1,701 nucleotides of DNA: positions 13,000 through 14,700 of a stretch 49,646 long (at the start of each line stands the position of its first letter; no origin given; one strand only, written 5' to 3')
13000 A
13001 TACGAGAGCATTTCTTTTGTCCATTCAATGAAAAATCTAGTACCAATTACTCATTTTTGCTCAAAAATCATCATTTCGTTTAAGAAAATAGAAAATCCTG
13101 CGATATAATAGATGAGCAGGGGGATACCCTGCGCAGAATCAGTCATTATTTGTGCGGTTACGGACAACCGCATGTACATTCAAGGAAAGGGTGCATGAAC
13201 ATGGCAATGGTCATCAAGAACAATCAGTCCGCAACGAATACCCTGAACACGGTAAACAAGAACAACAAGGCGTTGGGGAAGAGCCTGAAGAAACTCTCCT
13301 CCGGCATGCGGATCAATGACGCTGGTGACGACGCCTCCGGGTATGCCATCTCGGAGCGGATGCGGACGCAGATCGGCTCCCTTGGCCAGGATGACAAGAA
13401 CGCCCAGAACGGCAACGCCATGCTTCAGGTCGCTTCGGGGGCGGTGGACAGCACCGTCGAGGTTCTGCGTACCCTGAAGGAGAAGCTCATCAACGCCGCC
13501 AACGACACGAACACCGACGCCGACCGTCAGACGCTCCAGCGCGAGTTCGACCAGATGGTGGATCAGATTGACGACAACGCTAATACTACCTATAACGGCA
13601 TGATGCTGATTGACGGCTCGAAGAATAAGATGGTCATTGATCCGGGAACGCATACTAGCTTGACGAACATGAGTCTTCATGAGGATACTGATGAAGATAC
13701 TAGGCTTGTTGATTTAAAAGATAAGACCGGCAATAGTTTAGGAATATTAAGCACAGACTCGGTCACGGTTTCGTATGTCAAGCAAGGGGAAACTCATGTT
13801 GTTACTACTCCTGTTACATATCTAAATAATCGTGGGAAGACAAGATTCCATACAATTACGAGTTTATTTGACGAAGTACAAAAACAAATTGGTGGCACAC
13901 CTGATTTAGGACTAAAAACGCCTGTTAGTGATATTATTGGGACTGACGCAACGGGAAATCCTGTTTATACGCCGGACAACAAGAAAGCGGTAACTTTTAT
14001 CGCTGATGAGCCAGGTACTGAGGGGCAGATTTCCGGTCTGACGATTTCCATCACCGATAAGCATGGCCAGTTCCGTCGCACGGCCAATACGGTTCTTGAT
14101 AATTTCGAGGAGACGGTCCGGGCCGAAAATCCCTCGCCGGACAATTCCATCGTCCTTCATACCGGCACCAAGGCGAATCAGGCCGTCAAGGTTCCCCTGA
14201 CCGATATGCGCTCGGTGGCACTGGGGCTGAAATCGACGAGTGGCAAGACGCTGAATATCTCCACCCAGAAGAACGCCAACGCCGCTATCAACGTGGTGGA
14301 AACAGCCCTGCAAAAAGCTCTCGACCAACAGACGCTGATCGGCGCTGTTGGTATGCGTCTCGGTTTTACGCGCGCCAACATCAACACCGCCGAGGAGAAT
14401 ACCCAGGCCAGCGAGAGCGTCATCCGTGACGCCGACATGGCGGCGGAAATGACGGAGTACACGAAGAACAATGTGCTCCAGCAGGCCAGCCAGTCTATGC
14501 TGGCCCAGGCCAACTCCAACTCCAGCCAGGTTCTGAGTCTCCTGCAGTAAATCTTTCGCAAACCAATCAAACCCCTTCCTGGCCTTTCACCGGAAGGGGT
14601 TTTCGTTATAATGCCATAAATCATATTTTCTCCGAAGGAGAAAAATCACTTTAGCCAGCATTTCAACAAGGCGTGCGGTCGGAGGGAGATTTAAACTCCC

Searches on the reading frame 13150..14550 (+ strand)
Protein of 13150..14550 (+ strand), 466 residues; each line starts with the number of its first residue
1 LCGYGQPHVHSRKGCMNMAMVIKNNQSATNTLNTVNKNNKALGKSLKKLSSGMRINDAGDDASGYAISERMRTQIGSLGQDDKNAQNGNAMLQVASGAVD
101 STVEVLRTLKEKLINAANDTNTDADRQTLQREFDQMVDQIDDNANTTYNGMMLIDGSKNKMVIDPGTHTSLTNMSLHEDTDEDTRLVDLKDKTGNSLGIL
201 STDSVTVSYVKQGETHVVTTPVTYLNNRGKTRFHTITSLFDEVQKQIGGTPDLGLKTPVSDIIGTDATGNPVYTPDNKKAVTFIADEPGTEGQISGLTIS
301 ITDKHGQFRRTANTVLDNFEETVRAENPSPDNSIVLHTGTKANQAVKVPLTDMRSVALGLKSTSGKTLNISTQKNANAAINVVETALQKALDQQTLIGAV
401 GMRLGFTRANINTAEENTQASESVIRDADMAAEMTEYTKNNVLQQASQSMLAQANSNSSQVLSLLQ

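Call 34: search_protein_families(library=pfam, proteins=[window:13150-14550:+], max_evalue=0.00001)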
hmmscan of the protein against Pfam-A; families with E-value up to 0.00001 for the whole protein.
window:13150-14550:+ (466 aa): 2 families
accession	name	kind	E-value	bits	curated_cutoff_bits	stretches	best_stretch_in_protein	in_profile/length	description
PF00669.25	Flagellin_N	-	1.5e-33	116.2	26.6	1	22-158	1-138/139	Bacterial flagellin N-terminal helical region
PF00700.27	Flagellin_C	-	2.2e-19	70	23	1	381-465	2-86/86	Bacterial flagellin C-terminal helical region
